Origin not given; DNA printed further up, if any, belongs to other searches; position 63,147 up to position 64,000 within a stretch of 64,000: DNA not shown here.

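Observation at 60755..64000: Porin-cytochrome-like module: multiheme cytochrome, outer-membrane-barrel-like protein and a second multiheme cytochrome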

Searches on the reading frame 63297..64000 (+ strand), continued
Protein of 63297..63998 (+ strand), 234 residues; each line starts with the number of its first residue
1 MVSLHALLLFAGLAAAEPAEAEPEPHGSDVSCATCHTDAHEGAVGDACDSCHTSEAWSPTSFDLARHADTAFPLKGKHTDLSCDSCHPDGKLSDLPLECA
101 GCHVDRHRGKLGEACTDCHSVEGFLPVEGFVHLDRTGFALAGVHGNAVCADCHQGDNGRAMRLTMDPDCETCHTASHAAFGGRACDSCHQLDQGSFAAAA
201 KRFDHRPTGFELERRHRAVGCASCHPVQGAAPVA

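Call 92: search_protein_families(library=pfam, proteins=[L018:1405-1902:+, L018:1886-5113:+], max_evalue=0.001)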
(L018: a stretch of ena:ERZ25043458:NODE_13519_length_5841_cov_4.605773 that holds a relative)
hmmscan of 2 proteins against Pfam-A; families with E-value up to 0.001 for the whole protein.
L018:1405-1902:+ (165 aa): 1 family
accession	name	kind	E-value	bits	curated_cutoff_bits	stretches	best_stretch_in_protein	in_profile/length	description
PF03061.28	4HBT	-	2.7e-09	37.7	20.6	1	52-126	2-78/79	Thioesterase superfamily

L018:1886-5113:+ (1075 aa): 3 families
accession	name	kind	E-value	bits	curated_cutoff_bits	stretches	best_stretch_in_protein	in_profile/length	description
PF00069.31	Pkinase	-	1.2e-34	120.3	31.7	1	385-636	5-252/263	Protein kinase domain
PF07714.23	PK_Tyr_Ser-Thr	-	7.3e-12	45.6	23.1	1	384-592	4-209/258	Protein tyrosine and serine/threonine kinase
PF13191.12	AAA_16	-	3.5e-07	31.3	32.6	1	731-878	4-158/167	AAA ATPase domain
